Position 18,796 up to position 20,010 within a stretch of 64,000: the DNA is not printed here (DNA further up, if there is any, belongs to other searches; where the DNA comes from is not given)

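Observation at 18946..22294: Three-gene module with the NdmC/NdmD/NdmE (GST-dependent N-demethylase) architecture outside its known Pseudomonas context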

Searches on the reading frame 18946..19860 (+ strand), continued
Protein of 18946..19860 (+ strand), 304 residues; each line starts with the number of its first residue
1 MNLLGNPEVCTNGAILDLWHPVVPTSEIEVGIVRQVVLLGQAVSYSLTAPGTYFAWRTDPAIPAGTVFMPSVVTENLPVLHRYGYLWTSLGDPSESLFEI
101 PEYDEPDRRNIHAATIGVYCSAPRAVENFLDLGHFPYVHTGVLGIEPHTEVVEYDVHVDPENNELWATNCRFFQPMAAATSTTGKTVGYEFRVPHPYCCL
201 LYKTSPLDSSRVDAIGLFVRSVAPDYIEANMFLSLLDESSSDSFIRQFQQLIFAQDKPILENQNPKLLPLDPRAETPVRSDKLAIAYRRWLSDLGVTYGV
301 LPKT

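Call 33: find_encoding_contigs(protein=P0003, flank=10000, max_places=3)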
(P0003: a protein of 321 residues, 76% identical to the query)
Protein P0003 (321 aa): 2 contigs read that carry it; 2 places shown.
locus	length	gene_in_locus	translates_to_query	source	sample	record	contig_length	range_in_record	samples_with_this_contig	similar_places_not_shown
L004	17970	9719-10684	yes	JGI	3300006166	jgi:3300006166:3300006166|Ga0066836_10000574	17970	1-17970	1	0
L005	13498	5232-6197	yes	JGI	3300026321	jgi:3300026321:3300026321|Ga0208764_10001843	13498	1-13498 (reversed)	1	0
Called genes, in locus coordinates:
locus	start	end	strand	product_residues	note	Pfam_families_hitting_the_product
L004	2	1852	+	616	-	?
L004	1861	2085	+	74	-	PF00355:Rieske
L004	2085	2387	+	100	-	-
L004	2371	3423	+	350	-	PF00962:A_deaminase, PF19326:AMP_deaminase (weak)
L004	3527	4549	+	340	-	PF00962:A_deaminase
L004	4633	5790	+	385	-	PF02608:Bmp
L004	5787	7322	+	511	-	PF00005:ABC_tran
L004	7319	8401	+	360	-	PF02653:BPD_transp_2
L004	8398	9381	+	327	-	PF02653:BPD_transp_2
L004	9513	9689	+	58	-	PF19112:VanA_C (weak)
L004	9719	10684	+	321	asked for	PF19112:VanA_C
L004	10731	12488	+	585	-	PF00355:Rieske, PF22290:DmmA-like_N (weak), PF00111:Fer2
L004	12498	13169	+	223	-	PF02798:GST_N, PF13417:GST_N_3, PF13409:GST_N_2, PF13410:GST_C_2 (weak)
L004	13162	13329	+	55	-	-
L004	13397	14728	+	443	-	PF01979:Amidohydro_1, PF07969:Amidohydro_3 (weak)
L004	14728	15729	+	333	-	PF00355:Rieske, PF19112:VanA_C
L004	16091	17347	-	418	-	PF01571:GCV_T, PF08669:GCV_T_C (faint)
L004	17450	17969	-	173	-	?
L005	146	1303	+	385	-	PF02608:Bmp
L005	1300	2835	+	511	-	PF00005:ABC_tran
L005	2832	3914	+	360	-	PF02653:BPD_transp_2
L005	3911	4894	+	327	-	PF02653:BPD_transp_2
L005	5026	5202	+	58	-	PF19112:VanA_C (weak)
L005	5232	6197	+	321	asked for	PF19112:VanA_C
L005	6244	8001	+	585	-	PF00355:Rieske, PF22290:DmmA-like_N (weak), PF00111:Fer2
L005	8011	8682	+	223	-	PF02798:GST_N, PF13417:GST_N_3, PF13409:GST_N_2, PF13410:GST_C_2 (weak)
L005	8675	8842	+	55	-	-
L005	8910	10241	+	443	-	PF01979:Amidohydro_1, PF07969:Amidohydro_3 (weak)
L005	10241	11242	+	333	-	PF00355:Rieske, PF19112:VanA_C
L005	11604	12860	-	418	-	PF01571:GCV_T, PF08669:GCV_T_C (faint)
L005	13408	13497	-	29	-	?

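Call 35: find_related_loci(query=A1, collection=genome_contigs, flank=10000)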
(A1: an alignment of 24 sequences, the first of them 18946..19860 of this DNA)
Query A1 (304 aa) in genome_contigs; peptide patterns used: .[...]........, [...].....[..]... (x = any residue, [..] = any of these).
598 stretches matched a pattern (row limit reached: there are more); 584 encode a relative of the query (tblastn E <= 1e-3); the best 80 are kept; 79 distinct loci.
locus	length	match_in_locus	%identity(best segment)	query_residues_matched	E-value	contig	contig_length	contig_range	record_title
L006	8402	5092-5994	64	1-302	1e-128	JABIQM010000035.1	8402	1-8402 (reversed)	MAG: Acidimicrobiaceae bacterium isolate SI072_bin141 k141_2607727, whole genome shotgun sequence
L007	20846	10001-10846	62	10-302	6e-120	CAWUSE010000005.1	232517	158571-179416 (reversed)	MAG: uncultured Acidimicrobiales bacterium isolate HER19_SLT_250_bin_2_1 genome assembly, contig: HER19_SLT_250_bin_2-re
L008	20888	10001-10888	60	10-302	5e-120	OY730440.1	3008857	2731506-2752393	MAG: Acidimicrobiales bacterium isolate 66a0c705-35f1-4a73-9d13-6e1e10a8c2cc genome assembly, chromosome: 1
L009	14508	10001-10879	58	10-302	5e-117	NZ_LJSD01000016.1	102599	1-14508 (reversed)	Mesorhizobium sp. 1M-11 scaffold23, whole genome shotgun sequence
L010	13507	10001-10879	57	10-302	5e-116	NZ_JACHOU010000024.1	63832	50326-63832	Aminobacter aganoensis strain DSM 7051 Ga0373208_24, whole genome shotgun sequence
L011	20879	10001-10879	57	10-303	3e-115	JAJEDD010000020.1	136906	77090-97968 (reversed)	MAG: Acidimicrobiia bacterium isolate jk18xAbins.52 k141_790604, whole genome shotgun sequence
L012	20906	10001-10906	55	1-302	2e-115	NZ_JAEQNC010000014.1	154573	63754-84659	Rhizobium setariae strain KVB221 contig14, whole genome shotgun sequence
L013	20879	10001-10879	57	10-303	5e-115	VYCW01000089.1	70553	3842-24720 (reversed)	MAG: Acidimicrobiaceae bacterium isolate SB0675_bin_25 NODE_165_length_70553_cov_36.032483, whole genome shotgun sequenc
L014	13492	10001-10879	57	10-302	1e-114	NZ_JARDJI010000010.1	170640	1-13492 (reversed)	Mesorhizobium sp. CC13 contig10, whole genome shotgun sequence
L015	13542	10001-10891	56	6-302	9e-115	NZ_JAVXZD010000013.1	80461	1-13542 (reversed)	Mesorhizobium sp. SP-1A contig13, whole genome shotgun sequence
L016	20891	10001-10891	57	6-302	3e-114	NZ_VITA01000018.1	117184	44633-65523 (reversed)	Sinorhizobium medicae strain USDA1037 Ga0310605_118, whole genome shotgun sequence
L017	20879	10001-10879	57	10-303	5e-114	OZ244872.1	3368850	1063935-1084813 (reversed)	MAG: Candidatus Aldehydirespirator sp. isolate 389653a7-0111-4ae2-a933-d032a7ae712c genome assembly, chromosome: 1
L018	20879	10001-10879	56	10-302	4e-114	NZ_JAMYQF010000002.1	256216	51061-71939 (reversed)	Mesorhizobium sp. M0621 M0621_contig00002, whole genome shotgun sequence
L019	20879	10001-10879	58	10-302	3e-114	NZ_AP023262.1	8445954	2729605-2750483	Mesorhizobium sp. L-8-3 chromosome, complete genome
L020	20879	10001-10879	57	10-302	3e-113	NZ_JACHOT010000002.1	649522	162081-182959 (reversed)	Aminobacter niigataensis strain DSM 7050 Ga0373207_02, whole genome shotgun sequence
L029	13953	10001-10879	55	10-302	2e-112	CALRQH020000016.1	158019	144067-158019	MAG: Mesorhizobium carmichaelinearum isolate JJ-M6D1-105-2-m1-bin325 genome assembly, contig: JJ-M6D1-105-C46, whole gen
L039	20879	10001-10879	56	10-302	7e-111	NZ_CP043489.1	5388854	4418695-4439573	Labrys sp. KNU-23 chromosome 1, complete sequence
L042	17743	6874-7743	56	10-302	5e-111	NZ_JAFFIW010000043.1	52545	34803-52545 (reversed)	Mesorhizobium sp. dw_380 43, whole genome shotgun sequence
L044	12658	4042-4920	56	10-302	1e-110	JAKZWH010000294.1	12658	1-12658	MAG: Acidimicrobiales bacterium isolate Langseth_MAG_00132 Langseth_MAG_00132_000000000294, whole genome shotgun sequenc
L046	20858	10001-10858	56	17-302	9e-111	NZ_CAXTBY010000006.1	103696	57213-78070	MAG: uncultured Methylobacterium sp. isolate public_SRR11456913_metawrap_bin.15 public_SRR11456913_metawrap_bin.15_6, wh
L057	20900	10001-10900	54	3-302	7e-109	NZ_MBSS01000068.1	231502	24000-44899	Ensifer sp. LC163 contig9, whole genome shotgun sequence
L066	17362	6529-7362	58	14-302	6e-106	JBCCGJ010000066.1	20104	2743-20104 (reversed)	MAG: Actinomycetota bacterium isolate P01_B01_bin.40 k141_2152103_length_20104_cov_26.4775, whole genome shotgun sequenc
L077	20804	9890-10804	50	1-302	3e-103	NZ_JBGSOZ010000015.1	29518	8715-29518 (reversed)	MAG: Aestuariivirga sp. isolate JTS-AC292 k141_2949492, whole genome shotgun sequence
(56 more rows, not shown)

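Call 41: search_protein_families(library=pfam, proteins=[L029:7997-8836:-, L057:13447-14574:+, L042:11640-12524:+, L077:3697-5079:-, L046:4744-5625:-, L039:17107-18903:-, L044:3065-4027:+, L066:9761-11230:+], max_evalue=0.0001)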
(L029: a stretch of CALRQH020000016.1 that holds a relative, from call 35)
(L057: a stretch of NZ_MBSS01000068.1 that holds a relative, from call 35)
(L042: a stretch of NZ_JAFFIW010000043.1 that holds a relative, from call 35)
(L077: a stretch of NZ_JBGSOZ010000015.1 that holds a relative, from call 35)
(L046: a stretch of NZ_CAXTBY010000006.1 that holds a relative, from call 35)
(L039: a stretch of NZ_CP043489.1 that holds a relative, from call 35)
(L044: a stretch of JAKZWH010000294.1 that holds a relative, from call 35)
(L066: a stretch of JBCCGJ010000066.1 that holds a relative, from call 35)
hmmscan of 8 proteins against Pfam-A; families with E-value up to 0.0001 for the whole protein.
L029:7997-8836:- (279 aa): 2 families
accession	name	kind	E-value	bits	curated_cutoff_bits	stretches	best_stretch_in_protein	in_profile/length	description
PF00392.27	GntR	-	5.7e-18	64.8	27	1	5-66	2-64/64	Bacterial regulatory proteins, gntR family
PF07729.17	FCD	-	1.3e-14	55.1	24.3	1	76-196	1-122/125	FCD domain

L057:13447-14574:+ (375 aa): 3 families
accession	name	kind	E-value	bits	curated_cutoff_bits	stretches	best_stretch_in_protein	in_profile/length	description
PF00107.32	ADH_zinc_N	-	1.2e-22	80.7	31.8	1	197-335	1-126/129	Zinc-binding dehydrogenase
PF08240.17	ADH_N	-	1.5e-22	80.2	23.5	1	27-155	2-102/104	Alcohol dehydrogenase GroES-like domain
PF13602.12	ADH_zinc_N_2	-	2e-06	29.2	27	1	255-369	16-129/134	Zinc-binding dehydrogenase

L042:11640-12524:+ (294 aa): 2 families
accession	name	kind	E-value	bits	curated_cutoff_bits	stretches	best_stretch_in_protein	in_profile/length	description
PF00756.26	Esterase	-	6.8e-52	177.2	22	1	37-285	1-249/251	Putative esterase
PF00326.27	Peptidase_S9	-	5.5e-05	23.2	22.6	0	148-273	57-188/213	Prolyl oligopeptidase family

L077:3697-5079:- (460 aa): 2 families
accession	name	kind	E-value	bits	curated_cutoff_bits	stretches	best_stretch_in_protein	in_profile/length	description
PF01979.26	Amidohydro_1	-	1.8e-53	182.5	25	1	74-454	1-343/345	Amidohydrolase family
PF07969.17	Amidohydro_3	-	7.6e-12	45.9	29.7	1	219-453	254-468/472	Amidohydrolase family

L046:4744-5625:- (293 aa): 2 families
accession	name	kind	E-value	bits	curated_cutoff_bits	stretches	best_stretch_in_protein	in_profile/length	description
PF00005.33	ABC_tran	-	3.7e-28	99.3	25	1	50-191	2-136/137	ABC transporter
PF13191.12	AAA_16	-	1.6e-05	25.9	32.6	1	56-201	19-151/167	AAA ATPase domain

L039:17107-18903:- (598 aa): 3 families
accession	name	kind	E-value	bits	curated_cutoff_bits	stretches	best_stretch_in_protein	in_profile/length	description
PF13382.11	Adenine_deam_C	-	2e-53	180.7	27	1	416-579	4-167/169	Adenine deaminase C-terminal domain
PF01979.26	Amidohydro_1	-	1.5e-23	84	25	1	70-354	1-342/345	Amidohydrolase family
PF07969.17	Amidohydro_3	-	7.6e-11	42.6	29.7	0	302-341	407-446/472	Amidohydrolase family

L044:3065-4027:+ (320 aa): 1 family
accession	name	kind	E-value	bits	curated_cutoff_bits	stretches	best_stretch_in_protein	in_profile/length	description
PF04199.19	Cyclase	-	1.1e-17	65.1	23.1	1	100-250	20-140/142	Putative cyclase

L066:9761-11230:+ (489 aa): 2 families
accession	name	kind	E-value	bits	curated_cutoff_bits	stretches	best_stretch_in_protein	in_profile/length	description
PF01979.26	Amidohydro_1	-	7.8e-65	219.8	25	1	93-441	1-344/345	Amidohydrolase family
PF07969.17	Amidohydro_3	-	7.8e-12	45.8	29.7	1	233-441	271-470/472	Amidohydrolase family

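Call 44: list_cluster_members(proteins=[P0004, P0012, P0035, P0042, P0056, P0002])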
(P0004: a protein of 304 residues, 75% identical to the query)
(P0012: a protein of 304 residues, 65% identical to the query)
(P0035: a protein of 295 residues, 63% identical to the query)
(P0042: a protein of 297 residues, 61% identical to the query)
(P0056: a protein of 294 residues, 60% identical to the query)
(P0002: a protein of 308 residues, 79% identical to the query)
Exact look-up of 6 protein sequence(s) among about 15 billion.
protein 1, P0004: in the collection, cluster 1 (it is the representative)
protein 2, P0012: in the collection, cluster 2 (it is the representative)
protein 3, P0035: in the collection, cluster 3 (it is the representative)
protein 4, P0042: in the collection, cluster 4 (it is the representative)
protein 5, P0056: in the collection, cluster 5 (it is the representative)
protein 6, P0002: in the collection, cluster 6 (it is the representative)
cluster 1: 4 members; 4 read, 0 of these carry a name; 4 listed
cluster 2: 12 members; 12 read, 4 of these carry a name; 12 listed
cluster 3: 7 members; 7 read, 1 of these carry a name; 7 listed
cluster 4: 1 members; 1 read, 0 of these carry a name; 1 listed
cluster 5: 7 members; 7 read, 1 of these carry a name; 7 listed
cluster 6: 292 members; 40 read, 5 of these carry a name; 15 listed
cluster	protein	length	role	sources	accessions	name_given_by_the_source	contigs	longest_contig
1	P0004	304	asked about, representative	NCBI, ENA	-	-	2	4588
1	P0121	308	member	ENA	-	-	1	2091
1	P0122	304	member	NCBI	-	-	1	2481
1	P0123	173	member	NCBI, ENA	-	-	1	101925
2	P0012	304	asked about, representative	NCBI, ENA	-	-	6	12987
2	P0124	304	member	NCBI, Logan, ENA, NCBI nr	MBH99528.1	MAG: (2Fe-2S)-binding protein [Acidimicrobiaceae bacterium] | (2Fe-2S)-binding protein [Acidimicrobiaceae bacterium]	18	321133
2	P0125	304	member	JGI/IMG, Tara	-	strand:+ start:2266 stop:3180 length:915 start_codon:yes stop_codon:yes gene_type:complete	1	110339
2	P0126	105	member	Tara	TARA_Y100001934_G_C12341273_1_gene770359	strand:- start:1910 stop:2227 length:318 start_codon:yes stop_codon:yes gene_type:complete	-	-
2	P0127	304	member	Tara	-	strand:- start:228 stop:1142 length:915 start_codon:yes stop_codon:yes gene_type:complete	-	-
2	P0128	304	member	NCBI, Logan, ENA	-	-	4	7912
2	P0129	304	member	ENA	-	-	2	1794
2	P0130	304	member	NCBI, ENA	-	-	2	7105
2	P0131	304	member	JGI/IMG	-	-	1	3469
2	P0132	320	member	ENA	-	-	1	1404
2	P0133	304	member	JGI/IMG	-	-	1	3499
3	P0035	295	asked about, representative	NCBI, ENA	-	-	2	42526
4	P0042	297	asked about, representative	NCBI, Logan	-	-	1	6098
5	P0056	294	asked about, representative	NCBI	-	-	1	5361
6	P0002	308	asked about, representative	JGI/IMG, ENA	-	-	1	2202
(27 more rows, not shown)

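Call 49: search_solved_structures(query=L003:12019-12873:+, max_evalue=0.1)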
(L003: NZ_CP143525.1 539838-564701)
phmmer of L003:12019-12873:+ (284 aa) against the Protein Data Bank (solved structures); distinct sequences matched with E-value up to 0.1: 6.
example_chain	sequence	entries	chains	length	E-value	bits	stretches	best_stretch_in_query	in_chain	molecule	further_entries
6wn3_A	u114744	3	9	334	1.1e-24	90.5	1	55-281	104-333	SxtT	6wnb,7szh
6wnc_A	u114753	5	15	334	1.5e-21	80.2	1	55-281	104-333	SxtDIOX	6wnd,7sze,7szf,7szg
6icl_A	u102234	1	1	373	1.7e-09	40.6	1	64-276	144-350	Methylxanthine N3-demethylase NdmB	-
6ick_A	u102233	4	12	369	4e-08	36.1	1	57-275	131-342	Methylxanthine N1-demethylase NdmA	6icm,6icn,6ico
6icp_A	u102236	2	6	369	6.2e-08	35.5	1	57-275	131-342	Methylxanthine N1-demethylase NdmA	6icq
7qwt_A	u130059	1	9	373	0.037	16.6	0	59-127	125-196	Rieske (2Fe-2S) domain protein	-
